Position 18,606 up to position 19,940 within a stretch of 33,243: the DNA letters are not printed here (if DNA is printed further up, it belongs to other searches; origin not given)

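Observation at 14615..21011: IclR-linked TRAP transporter, opine dehydrogenase and OCD-family enzyme form a putative opine/imino-acid catabolic island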

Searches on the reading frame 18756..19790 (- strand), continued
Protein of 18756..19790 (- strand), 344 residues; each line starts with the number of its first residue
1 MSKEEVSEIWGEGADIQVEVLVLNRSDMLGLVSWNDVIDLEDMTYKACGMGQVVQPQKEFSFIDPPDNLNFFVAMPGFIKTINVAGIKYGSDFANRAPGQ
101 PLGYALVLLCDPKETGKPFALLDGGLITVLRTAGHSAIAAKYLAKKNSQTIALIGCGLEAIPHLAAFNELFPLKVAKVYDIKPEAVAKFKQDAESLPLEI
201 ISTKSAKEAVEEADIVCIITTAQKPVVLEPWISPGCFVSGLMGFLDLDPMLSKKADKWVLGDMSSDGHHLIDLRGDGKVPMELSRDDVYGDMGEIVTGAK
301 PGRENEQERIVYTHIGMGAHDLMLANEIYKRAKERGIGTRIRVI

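Call 55: search_protein_families(library=pfam, proteins=[L095:5524-6810:+, L095:6762-7235:+, L095:7522-8817:+, L100:2177-3568:+, L100:3626-4351:+, L102:10017-11117:+, L102:11169-12344:+, L154:3198-4343:+, L120:6899-8032:+, L154:1997-3031:+], max_evalue=0.01)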
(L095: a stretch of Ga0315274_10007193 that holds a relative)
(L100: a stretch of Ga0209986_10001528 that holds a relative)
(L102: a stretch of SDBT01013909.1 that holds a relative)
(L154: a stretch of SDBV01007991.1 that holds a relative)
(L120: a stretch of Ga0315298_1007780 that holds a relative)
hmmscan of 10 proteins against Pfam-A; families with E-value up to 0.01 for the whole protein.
L095:5524-6810:+ (428 aa): 1 family
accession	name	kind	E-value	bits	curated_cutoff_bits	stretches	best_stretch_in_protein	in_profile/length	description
PF04412.18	AcnX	-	6.9e-115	384.4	31.5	1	1-416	1-400/400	Aconitase X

L095:6762-7235:+ (157 aa): 1 family
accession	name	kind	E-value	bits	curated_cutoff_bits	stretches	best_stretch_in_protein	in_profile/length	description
PF01989.23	AcnX_swivel_put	-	4e-22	78.3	27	1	43-121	2-80/80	Aconitase X swivel domain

L095:7522-8817:+ (431 aa): 2 families
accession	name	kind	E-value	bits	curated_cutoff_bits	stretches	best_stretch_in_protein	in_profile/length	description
PF00324.27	AA_permease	-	2.8e-23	82.8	24.6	1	1-402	35-454/470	Amino acid permease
PF13520.12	AA_permease_2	-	3e-21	76.3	27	1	2-398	38-424/427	Amino acid permease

L100:2177-3568:+ (463 aa): 2 families
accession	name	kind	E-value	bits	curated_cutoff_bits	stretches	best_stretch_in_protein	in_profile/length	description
PF03972.19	MmgE_PrpD_N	-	8.8e-48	163.1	32.1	1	8-248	2-238/244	MmgE/PrpD N-terminal domain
PF19305.4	MmgE_PrpD_C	-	8.7e-23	81.4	32.1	1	274-445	2-170/173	MmgE/PrpD C-terminal domain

L100:3626-4351:+ (241 aa): 3 families
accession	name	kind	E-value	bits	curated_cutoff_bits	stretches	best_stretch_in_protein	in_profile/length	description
PF17645.6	Amdase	-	2.7e-42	145.4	25.9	1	10-238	1-228/228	Arylmalonate decarboxylase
PF01177.27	Asp_Glu_race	-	8.6e-10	39.2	31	1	21-221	12-211/211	Asp/Glu/Hydantoin racemase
PF20471.4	DUF6716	-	0.0022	17.5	27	0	166-214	57-105/342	Putative glycosyltransferase (DUF6716)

L102:10017-11117:+ (366 aa): 2 families
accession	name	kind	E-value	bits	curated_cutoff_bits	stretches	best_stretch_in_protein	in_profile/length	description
PF00557.29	Peptidase_M24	-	8.9e-44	150.2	23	1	146-344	2-208/208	Metallopeptidase family M24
PF01321.24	Creatinase_N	-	4.2e-18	66.6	22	1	5-137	4-127/128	Creatinase/Prolidase N-terminal domain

L102:11169-12344:+ (391 aa): 2 families
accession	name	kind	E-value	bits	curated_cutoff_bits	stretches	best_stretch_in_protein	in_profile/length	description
PF13378.12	MR_MLE_C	-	1.5e-48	165.8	29.4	1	154-378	3-219/219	Enolase C-terminal domain-like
PF02746.21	MR_MLE_N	-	4.1e-19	69.4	22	1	7-132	5-117/117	Mandelate racemase / muconate lactonizing enzyme, N-terminal domain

L154:3198-4343:+ (381 aa): 0 families

L120:6899-8032:+ (377 aa): 1 family
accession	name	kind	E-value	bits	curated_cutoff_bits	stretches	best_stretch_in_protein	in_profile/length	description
PF03435.24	Sacchrp_dh_NADP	-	0.0028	18.4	25.1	1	6-79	1-67/129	Saccharopine dehydrogenase NADP binding domain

L154:1997-3031:+ (344 aa): 2 families
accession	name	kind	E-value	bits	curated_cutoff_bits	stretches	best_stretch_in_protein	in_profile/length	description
PF01636.29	APH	-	5.3e-14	53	23.2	1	49-272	10-235/239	Phosphotransferase enzyme family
PF01633.27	Choline_kinase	-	2.4e-10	40.7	29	1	58-302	22-277/300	Choline/ethanolamine kinase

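Call 59: search_solved_structures(query=L095:5524-6810:+, max_evalue=0.001, show_alignments=0)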
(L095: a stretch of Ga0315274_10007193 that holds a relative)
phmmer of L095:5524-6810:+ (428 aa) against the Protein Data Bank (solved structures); distinct sequences matched with E-value up to 0.001: 4.
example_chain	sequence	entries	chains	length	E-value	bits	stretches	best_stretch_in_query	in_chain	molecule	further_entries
7cnr_A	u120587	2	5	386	2.9e-53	184.4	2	116-400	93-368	DUF521 domain-containing protein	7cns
7d2r_A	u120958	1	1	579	1.9e-43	152.1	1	3-422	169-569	cis-3-hydroxy-L-proline dehydratase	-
7cnq_A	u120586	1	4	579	3.5e-42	147.9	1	3-422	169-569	cis-3-hydroxy-L-proline dehydratase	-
7cnp_A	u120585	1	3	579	3.8e-42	147.8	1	3-422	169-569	cis-3-hydroxy-L-proline dehydratase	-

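Call 68: find_encoding_contigs(protein=P0122, flank=5000, max_places=2)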
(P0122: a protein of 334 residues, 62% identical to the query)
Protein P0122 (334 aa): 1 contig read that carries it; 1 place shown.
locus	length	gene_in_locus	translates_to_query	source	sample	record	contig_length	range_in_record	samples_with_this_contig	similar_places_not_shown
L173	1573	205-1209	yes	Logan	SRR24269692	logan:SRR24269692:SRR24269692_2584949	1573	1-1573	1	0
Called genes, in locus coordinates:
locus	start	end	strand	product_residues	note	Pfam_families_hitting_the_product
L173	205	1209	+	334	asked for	PF02423:OCD_Mu_crystall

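Call 75: search_solved_structures(query=L095:5524-6810:+, max_evalue=0.001, show_alignments=3)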
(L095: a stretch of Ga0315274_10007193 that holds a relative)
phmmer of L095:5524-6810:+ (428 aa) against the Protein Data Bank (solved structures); distinct sequences matched with E-value up to 0.001: 4.
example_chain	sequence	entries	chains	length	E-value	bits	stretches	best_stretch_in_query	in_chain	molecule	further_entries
7cnr_A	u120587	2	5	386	2.9e-53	184.4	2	116-400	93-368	DUF521 domain-containing protein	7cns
7d2r_A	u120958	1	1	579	1.9e-43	152.1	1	3-422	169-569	cis-3-hydroxy-L-proline dehydratase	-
7cnq_A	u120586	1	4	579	3.5e-42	147.9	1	3-422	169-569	cis-3-hydroxy-L-proline dehydratase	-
7cnp_A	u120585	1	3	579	3.8e-42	147.8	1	3-422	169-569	cis-3-hydroxy-L-proline dehydratase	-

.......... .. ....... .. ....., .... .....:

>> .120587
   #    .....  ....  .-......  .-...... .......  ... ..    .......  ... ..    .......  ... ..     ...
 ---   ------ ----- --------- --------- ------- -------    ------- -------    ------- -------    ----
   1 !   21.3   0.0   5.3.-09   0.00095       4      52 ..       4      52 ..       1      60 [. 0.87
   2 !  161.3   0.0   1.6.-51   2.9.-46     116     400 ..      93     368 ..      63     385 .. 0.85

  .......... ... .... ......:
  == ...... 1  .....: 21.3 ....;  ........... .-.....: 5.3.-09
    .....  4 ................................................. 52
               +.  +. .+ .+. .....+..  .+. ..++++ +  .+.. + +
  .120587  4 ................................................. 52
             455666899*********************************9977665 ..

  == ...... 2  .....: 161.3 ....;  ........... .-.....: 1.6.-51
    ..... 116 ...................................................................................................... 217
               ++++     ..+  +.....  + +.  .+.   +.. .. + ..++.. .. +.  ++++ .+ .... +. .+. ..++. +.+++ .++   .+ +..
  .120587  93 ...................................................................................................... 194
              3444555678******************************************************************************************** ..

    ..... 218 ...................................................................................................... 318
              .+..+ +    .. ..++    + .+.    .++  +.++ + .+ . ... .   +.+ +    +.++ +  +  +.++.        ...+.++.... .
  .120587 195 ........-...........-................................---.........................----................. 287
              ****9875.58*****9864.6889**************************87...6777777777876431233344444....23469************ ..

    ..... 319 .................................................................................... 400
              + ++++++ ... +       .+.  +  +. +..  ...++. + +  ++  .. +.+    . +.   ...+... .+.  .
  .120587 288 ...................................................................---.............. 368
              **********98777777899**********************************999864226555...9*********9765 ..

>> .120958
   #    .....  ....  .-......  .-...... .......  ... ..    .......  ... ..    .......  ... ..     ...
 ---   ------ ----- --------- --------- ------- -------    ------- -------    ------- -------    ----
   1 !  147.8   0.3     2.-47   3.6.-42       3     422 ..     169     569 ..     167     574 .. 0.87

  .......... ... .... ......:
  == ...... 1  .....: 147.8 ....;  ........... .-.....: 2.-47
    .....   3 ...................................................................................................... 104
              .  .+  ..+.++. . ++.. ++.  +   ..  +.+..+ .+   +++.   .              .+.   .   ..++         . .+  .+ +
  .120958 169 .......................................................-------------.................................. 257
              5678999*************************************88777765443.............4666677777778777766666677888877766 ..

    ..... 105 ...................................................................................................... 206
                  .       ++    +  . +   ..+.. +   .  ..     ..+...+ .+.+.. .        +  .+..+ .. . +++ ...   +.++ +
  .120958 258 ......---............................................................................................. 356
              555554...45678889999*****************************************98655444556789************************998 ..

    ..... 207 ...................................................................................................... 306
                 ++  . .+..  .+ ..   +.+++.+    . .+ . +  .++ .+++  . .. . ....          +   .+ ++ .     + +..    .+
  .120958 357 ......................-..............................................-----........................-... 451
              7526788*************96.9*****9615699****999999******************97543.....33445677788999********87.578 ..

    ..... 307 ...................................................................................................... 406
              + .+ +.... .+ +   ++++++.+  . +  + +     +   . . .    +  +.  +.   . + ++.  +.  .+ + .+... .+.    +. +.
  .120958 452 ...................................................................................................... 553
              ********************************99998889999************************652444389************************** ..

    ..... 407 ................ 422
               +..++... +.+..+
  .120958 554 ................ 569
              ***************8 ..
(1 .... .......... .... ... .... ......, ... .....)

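Call 76: search_solved_structures(query=window:18756-19790:-, max_evalue=1e-30, show_alignments=4)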
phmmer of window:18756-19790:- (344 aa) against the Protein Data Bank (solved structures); distinct sequences matched with E-value up to 1e-30: 4.
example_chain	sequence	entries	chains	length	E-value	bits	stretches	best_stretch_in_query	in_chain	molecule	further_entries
6t3e_A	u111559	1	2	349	3.5e-46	161.4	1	19-342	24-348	DELTA1-pyrroline-2-carboxylate reductase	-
4m54_A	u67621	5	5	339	2.2e-38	135.8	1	15-342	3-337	Putative ornithine cyclodeaminase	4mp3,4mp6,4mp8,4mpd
1vll_A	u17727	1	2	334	3.6e-38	135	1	18-342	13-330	alanine dehydrogenase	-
1omo_A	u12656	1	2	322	6.4e-38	134.2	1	19-342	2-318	alanine dehydrogenase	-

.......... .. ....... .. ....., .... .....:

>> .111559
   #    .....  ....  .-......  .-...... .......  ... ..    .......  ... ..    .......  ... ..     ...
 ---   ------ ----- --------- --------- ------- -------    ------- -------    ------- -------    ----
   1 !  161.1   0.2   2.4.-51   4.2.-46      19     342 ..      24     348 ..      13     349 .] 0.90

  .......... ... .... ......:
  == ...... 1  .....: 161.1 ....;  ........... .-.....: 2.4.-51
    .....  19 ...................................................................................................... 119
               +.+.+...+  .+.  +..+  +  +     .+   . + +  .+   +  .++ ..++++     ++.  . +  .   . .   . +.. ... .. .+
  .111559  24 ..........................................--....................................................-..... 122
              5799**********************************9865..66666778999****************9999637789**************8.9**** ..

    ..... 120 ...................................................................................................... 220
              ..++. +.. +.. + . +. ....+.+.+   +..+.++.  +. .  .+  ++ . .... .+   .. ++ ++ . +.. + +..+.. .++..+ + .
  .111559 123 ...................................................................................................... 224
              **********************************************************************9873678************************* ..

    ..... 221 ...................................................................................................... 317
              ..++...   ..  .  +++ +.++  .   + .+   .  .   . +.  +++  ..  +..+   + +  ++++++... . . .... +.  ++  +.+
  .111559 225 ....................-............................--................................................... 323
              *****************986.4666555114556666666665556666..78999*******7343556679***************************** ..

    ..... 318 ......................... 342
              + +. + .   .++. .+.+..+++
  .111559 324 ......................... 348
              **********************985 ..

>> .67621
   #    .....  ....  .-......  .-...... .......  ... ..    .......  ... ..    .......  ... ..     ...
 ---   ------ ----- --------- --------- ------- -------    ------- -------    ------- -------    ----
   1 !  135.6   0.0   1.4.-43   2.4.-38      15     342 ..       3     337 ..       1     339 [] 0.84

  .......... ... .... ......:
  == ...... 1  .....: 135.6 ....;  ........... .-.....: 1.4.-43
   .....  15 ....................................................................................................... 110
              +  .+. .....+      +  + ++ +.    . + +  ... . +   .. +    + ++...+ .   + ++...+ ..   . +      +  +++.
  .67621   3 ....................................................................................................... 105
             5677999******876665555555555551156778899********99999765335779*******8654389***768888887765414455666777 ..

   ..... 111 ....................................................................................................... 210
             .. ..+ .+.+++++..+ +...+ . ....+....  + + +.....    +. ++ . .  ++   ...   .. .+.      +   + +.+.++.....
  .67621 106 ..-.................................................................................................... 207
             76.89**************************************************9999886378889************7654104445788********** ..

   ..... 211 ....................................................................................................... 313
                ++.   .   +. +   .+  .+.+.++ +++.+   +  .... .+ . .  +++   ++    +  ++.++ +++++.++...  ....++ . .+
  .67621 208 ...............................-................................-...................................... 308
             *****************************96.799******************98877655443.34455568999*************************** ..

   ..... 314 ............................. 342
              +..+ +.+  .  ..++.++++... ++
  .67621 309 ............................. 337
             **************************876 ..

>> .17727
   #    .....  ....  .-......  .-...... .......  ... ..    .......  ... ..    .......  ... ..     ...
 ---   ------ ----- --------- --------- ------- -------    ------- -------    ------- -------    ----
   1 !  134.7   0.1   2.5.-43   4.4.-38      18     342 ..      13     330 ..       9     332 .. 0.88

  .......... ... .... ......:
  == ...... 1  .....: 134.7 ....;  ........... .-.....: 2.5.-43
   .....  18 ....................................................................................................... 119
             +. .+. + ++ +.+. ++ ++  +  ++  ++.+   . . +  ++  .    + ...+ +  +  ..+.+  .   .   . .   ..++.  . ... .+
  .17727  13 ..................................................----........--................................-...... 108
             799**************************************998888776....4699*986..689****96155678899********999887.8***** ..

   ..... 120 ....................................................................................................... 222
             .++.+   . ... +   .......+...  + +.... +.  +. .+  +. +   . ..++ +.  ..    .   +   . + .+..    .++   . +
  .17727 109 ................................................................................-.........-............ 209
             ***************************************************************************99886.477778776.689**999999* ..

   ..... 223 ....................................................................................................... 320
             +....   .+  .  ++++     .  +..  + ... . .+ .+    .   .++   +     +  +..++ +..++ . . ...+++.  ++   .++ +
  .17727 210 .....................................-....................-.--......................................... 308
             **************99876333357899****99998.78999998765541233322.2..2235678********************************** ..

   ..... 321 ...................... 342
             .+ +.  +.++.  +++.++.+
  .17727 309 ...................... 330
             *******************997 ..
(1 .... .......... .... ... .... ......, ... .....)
